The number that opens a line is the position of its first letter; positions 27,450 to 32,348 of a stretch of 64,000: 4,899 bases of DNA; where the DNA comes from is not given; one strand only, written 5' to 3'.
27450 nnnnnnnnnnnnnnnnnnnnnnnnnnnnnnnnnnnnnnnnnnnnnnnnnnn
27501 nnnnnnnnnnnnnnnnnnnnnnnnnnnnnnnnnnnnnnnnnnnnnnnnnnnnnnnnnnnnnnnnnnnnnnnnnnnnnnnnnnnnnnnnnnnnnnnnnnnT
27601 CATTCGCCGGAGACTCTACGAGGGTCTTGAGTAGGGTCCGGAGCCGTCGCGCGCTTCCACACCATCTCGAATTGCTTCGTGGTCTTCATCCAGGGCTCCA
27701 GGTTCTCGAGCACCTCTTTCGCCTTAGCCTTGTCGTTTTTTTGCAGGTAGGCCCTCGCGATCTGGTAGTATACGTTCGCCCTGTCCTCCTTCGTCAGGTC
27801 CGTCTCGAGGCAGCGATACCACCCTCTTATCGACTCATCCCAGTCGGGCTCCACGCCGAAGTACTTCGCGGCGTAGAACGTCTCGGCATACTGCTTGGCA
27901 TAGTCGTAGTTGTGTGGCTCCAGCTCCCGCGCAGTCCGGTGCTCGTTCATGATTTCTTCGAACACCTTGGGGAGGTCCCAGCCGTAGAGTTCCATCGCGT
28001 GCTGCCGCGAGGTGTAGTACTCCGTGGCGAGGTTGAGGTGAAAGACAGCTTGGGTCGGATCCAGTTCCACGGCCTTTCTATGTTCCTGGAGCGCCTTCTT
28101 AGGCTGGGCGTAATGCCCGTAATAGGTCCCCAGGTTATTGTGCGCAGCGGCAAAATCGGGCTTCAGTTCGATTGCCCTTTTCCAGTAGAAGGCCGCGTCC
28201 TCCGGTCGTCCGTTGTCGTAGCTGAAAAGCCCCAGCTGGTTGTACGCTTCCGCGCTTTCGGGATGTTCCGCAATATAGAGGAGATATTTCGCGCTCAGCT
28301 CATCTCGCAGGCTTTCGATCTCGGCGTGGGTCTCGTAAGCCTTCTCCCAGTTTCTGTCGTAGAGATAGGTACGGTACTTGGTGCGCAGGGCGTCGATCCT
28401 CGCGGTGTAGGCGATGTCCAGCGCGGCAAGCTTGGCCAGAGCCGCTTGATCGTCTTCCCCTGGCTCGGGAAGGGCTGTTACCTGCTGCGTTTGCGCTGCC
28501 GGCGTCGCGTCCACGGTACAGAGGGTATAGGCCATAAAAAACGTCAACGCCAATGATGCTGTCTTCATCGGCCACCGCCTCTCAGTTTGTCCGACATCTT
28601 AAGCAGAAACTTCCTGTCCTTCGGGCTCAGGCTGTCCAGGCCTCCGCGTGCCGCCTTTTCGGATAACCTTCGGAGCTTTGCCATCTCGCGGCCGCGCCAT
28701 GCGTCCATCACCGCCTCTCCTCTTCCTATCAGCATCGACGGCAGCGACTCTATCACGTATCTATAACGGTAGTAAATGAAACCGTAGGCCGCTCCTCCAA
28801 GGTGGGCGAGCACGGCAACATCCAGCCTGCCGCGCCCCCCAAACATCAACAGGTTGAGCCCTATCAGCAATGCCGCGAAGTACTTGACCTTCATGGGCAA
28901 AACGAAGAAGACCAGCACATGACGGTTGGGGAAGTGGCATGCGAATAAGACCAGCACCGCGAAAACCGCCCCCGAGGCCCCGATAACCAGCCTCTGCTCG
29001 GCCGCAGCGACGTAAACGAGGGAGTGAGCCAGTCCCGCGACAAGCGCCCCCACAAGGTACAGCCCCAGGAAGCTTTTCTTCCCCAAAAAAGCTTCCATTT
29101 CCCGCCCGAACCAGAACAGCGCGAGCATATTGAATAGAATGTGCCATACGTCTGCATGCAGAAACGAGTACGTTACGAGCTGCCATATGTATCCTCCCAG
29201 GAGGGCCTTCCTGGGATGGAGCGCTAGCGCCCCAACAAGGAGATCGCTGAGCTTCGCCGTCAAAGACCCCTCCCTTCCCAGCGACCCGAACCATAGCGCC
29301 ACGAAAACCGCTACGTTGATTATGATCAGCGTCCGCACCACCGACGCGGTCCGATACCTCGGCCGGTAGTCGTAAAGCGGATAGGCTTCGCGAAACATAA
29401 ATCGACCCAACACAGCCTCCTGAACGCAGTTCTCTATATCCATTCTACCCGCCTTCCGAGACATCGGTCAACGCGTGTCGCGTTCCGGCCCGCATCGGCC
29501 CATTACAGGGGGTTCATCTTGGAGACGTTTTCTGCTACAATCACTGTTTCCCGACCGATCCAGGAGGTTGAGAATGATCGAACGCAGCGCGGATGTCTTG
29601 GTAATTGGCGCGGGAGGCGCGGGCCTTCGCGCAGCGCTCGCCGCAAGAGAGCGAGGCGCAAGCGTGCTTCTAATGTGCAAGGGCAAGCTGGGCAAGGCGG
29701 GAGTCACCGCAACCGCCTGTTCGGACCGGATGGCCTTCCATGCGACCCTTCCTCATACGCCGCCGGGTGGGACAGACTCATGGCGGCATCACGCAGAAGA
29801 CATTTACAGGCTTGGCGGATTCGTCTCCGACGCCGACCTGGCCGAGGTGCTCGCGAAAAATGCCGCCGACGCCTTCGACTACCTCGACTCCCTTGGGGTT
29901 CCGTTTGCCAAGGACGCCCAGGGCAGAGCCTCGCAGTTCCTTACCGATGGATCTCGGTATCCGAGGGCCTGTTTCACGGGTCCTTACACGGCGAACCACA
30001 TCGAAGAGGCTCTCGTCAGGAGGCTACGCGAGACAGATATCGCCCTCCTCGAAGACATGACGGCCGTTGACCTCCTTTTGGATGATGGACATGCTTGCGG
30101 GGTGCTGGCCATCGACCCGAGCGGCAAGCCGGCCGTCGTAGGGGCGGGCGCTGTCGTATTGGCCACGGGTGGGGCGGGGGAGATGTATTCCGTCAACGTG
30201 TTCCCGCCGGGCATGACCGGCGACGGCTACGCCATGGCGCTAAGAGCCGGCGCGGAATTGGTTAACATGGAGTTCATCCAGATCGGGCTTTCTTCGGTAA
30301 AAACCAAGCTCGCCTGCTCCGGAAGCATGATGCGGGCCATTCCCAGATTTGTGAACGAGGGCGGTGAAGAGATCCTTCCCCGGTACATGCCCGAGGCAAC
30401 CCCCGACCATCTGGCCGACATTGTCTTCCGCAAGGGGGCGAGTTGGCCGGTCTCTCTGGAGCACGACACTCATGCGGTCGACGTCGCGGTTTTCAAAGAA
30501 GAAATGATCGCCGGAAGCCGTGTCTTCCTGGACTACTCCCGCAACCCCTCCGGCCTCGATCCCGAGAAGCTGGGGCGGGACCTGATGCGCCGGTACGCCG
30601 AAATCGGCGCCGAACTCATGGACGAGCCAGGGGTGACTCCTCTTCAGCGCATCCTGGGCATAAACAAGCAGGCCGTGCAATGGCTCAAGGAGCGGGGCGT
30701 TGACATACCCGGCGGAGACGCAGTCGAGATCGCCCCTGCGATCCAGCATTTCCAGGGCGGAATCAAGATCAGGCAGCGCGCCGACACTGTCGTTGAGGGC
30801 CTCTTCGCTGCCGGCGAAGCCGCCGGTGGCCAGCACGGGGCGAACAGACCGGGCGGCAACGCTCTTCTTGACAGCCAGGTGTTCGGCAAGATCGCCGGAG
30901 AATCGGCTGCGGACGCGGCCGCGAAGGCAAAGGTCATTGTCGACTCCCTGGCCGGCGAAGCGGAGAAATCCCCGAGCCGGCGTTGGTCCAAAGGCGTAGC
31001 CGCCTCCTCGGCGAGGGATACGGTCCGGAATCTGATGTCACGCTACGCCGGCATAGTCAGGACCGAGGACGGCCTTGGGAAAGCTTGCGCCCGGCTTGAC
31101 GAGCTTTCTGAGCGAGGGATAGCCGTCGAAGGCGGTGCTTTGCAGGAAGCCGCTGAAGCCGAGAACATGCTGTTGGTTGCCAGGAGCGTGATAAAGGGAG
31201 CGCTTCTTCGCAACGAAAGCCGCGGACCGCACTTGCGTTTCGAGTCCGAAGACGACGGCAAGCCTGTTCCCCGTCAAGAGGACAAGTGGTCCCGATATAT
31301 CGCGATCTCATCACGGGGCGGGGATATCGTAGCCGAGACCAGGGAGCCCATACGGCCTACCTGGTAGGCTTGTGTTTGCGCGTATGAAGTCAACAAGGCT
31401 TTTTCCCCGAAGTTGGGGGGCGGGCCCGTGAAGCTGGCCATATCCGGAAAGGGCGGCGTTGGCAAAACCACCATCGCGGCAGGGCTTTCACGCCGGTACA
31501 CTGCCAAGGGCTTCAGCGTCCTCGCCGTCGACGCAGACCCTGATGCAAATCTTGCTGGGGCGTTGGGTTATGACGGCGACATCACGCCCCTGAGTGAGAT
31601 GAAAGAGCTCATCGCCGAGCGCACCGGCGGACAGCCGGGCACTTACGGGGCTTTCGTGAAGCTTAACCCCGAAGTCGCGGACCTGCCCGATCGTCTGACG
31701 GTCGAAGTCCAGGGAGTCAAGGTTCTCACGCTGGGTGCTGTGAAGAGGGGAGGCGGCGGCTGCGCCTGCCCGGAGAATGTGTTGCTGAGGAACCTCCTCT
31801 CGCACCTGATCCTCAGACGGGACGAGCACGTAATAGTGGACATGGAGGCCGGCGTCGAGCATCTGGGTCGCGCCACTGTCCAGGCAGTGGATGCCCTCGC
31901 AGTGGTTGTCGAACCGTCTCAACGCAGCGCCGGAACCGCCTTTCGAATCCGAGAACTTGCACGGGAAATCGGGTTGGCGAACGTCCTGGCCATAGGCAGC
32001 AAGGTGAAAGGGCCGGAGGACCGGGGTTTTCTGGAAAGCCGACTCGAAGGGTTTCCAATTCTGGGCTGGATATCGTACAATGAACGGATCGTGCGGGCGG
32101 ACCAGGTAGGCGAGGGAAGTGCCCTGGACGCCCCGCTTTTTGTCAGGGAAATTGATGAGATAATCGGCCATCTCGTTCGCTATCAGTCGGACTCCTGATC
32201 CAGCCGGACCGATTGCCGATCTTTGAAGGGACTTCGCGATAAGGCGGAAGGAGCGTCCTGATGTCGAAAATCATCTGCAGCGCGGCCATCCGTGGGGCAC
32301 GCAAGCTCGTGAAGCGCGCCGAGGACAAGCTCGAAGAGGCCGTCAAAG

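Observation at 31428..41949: Acetyl-CoA synthase cluster without CODH (acsA) or CFeSP small subunit (acsD) in the window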

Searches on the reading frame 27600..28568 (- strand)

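Call 6: search_protein_families(library=pfam, proteins=[window:27600-28568:-], max_evalue=0.00001)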
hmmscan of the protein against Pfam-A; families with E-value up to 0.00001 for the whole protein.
window:27600-28568:- (322 aa): 9 families
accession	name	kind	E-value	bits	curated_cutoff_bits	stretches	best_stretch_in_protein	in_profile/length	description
PF13431.12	TPR_17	-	1.4e-13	50.4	24.4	0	129-161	2-34/34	Tetratricopeptide repeat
PF13414.12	TPR_11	-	6.9e-12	45.3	26.8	0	117-150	5-39/42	TPR repeat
PF13181.12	TPR_8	-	1.2e-11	44.2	25.7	0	264-288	1-25/34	Tetratricopeptide repeat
PF00515.34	TPR_1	-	1.5e-11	44.1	27.8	1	106-139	1-34/34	Tetratricopeptide repeat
PF07719.23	TPR_2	-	6.5e-09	35.7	27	1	106-138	1-33/34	Tetratricopeptide repeat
PF13424.12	TPR_12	-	1.6e-08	35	30.1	0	105-170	2-75/77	Tetratricopeptide repeat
PF13428.12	TPR_14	-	4.9e-08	33.3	23.5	0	107-147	2-42/44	Tetratricopeptide repeat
PF14559.12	TPR_19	-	1.2e-06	29.1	25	0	262-292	23-53/68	Tetratricopeptide repeat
PF19911.4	DUF6384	-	5.6e-06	26.1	25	0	9-105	109-208/308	Family of unknown function (DUF6384)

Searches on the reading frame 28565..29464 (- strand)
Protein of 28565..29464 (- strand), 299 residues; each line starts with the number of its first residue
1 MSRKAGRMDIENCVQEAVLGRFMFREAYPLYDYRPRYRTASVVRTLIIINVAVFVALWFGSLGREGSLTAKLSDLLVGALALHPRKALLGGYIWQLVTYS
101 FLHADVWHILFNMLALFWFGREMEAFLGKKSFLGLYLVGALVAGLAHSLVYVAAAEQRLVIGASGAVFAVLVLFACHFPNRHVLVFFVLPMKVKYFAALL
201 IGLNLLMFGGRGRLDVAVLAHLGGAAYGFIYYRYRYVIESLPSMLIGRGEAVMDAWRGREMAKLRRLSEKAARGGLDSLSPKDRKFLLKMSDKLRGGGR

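Call 6: search_protein_families(library=pfam, proteins=[window:28565-29464:-], max_evalue=0.00001)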
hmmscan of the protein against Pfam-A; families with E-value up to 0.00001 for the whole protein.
window:28565-29464:- (299 aa): 2 families
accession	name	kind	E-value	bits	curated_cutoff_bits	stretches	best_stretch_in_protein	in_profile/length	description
PF01694.28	Rhomboid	-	3.5e-29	102.3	22.6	1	92-232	3-137/143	Rhomboid domain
PF08551.15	DUF1751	-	1.6e-06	29.1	22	1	88-154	5-69/99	Eukaryotic integral membrane protein (DUF1751)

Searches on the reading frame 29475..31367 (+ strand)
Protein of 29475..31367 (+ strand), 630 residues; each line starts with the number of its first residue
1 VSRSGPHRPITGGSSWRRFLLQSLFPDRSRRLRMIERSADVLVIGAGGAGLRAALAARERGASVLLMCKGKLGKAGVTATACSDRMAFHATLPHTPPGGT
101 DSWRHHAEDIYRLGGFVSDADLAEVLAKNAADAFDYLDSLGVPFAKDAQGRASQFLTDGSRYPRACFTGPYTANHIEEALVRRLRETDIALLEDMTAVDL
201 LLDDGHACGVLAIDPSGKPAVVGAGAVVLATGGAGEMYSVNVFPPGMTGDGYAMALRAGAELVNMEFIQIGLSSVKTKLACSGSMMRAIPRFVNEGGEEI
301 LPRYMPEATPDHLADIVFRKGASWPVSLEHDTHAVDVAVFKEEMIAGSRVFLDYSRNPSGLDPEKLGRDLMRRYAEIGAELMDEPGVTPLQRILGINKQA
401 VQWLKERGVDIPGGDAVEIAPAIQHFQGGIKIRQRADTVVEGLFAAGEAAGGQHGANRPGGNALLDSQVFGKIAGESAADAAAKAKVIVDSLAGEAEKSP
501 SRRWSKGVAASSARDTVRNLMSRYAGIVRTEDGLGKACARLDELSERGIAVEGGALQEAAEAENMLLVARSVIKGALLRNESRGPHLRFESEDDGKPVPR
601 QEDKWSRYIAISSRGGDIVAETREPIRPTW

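Call 3: search_protein_families(library=pfam, proteins=[window:29475-31367:+])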
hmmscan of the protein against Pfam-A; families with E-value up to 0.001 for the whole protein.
window:29475-31367:+ (630 aa): 7 families
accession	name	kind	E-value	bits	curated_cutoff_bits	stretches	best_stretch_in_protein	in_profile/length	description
PF00890.30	FAD_binding_2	-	8.8e-54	183.7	20.4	1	40-464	1-414/414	FAD binding domain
PF02910.25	Succ_DH_flav_C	-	2.1e-14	54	20.8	1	515-612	2-101/130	Fumarate reductase flavoprotein C-term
PF03486.20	HI0933_like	-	7.7e-08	32.5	50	0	40-71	2-33/244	HI0933-like protein Rossmann domain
PF07992.20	Pyr_redox_2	-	2.3e-06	27.7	26.1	1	40-233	2-109/291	Pyridine nucleotide-disulphide oxidoreductase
PF01134.28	GIDA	-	4.1e-05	23.2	22.1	1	40-82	1-40/391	Glucose inhibited division protein A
PF12831.13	FAD_oxidored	-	0.00019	21.3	27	1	40-69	1-30/416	FAD dependent oxidoreductase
PF01266.30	DAO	-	0.00057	19.9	27.9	0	40-120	1-93/353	FAD dependent oxidoreductase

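Call 4: search_protein_families(library=ncbifam, proteins=[window:29475-31367:+])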
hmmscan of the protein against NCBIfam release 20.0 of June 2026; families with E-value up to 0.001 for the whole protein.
window:29475-31367:+ (630 aa): 55 families (the best 25 are shown)
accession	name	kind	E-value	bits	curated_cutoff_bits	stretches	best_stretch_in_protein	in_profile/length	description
NF004900.0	PRK06263.1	equivalog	1.8e-92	310.7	718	2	403-593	326-523/546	fumarate reductase (CoM/CoB) subunit TfrA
NF005866.0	PRK07803.1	equivalog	1e-70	238.6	819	2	36-270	6-248/631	fumarate reductase/succinate dehydrogenase flavoprotein subunit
TIGR01812.1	sdhA_frdA_Gneg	subfamily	1.2e-70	238.6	567.3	2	40-311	1-268/568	succinate dehydrogenase or fumarate reductase, flavoprotein subunit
NF005867.0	PRK07804.1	equivalog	1.3e-64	218.4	639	2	36-270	16-247/548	L-aspartate oxidase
TIGR00551.1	nadB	equivalog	2.9e-64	217.6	452.75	2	38-270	2-224/489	L-aspartate oxidase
NF004724.0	PRK06069.1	subfamily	2.3e-60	204.4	826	2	39-317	6-283/577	succinate dehydrogenase/fumarate reductase flavoprotein subunit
NF005701.0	PRK07512.1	equivalog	3.5e-60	203.8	528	2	36-270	7-232/516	L-aspartate oxidase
NF006686.0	PRK09231.1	equivalog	1.6e-55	188.8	854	2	38-286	5-244/598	fumarate reductase (quinol) flavoprotein subunit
TIGR01816.1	sdhA_forward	equivalog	1.6e-55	188.4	727.35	2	39-319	3-285/584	succinate dehydrogenase flavoprotein subunit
NF005978.0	PRK08071.1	equivalog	5.3e-54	183.5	621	2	38-283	3-238/514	L-aspartate oxidase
TIGR01176.1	fum_red_Fp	equivalog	1.1e-53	182.8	932.7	2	39-271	4-231/580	fumarate reductase (quinol) flavoprotein subunit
NF005636.0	PRK07395.1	subfamily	4.3e-53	180.4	723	3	34-273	8-238/560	L-aspartate oxidase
NF004613.0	PRK05945.1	equivalog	2.4e-49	168.4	824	2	39-306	4-269/575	succinate dehydrogenase/fumarate reductase flavoprotein subunit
NF006567.0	PRK09077.1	equivalog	2.9e-49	167.7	629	2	36-270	6-242/537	L-aspartate oxidase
NF042982.1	MFR_Fp_SdhA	equivalog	3.2e-46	158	1100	2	38-305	47-312/612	8-methylmenaquinol:fumarate reductase flavoprotein subunit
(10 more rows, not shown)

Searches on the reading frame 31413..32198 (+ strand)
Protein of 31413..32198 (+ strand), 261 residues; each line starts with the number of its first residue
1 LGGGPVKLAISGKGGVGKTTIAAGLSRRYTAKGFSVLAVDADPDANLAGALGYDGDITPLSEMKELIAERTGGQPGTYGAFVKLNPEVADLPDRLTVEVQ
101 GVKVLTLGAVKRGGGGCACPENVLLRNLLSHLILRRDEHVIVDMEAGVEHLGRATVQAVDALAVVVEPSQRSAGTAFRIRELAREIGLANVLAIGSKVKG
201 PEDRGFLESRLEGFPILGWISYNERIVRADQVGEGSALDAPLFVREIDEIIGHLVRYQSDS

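Call 3: search_protein_families(library=pfam, proteins=[window:31413-32198:+])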
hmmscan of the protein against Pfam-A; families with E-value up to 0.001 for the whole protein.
window:31413-32198:+ (261 aa): 6 families
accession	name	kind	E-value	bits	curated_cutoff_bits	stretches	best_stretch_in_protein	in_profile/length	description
PF01656.29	CbiA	-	6e-16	59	25.4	1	9-233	3-122/125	CobQ/CobB/MinD/ParA nucleotide binding domain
PF13614.12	AAA_31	-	4.9e-09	36.8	27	1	12-56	9-53/177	AAA domain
PF02374.21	ArsA_ATPase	-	2.4e-07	30.7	24.3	1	9-52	5-48/305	Anion-transporting ATPase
PF10609.15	ParA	-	1.3e-05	25.2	27.1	1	9-42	8-41/246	NUBPL iron-transfer P-loop NTPase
PF20720.3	nSTAND3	-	0.00028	21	27.2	1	9-43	21-54/155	Novel STAND NTPase 3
PF06564.18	CBP_BcsQ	-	0.00048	20.2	21.3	0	9-47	5-44/234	Cellulose biosynthesis protein BcsQ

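Call 4: search_protein_families(library=ncbifam, proteins=[window:31413-32198:+])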
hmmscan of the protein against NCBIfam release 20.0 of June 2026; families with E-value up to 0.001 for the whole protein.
window:31413-32198:+ (261 aa): 19 families
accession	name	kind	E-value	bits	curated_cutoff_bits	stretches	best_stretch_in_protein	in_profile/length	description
TIGR01969.1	minD_arch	subfamily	1.3e-12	47.5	201.75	2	10-56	6-53/251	cell division ATPase MinD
NF041546.1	ParA_partition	equivalog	5.6e-12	45.6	180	1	10-46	5-41/203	ParA family partition ATPase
TIGR03371.1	cellulose_yhjQ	equivalog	3.9e-08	33.1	157.85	1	10-53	7-50/246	cellulose biosynthesis protein BcsQ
TIGR01968.1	minD_bact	equivalog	5.7e-08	32.4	212.9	1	10-42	7-39/261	septum site-determining protein MinD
TIGR03453.1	partition_RepA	equivalog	7.6e-08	31.6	348.45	1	13-56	113-156/387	plasmid partitioning protein RepA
TIGR00345.1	GET3_arsA_TRC40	subfamily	1.5e-06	27.9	135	1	10-53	2-45/299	TRC40/GET3/ArsA family transport-energizing ATPase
NF047398.1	AAA_KGGVGR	domain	1.8e-06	28.4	90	1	10-45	8-43/190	KGGVGR-motif variant AAA ATPase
NF010443.0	PRK13869.1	subfamily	5e-06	25.5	446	1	12-53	129-170/405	plasmid-partitioning protein RepA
TIGR04291.1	arsen_driv_ArsA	equivalog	6.7e-06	25.1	650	1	10-49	325-364/565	arsenical pump-driving ATPase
NF033200.1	F430_CfbC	exception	1e-05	25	402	1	7-50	2-45/260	Ni-sirohydrochlorin a,c-diamide reductive cyclase ATP-dependent reductase subunit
NF053621.1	ATPseBagBMYCTU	equivalog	6e-05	22.3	521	1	10-54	17-61/371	ATPase BagB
NF041417.1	ArsA_halo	exception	6.3e-05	21.9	800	1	9-53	337-381/617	arsenical pump-driving ATPase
NF053622.1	ATPseBagAMYCTU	equivalog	9.1e-05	22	400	1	10-51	12-53/325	ATPase BagA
NF041136.1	MrpORP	equivalog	0.00014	21.3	450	1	9-42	10-43/365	iron-sulfur cluster carrier protein MrpORP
TIGR01281.1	DPOR_bchL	equivalog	0.00019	20.9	345.15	1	7-46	2-41/268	ferredoxin:protochlorophyllide reductase (ATP-dependent) iron-sulfur ATP-binding protein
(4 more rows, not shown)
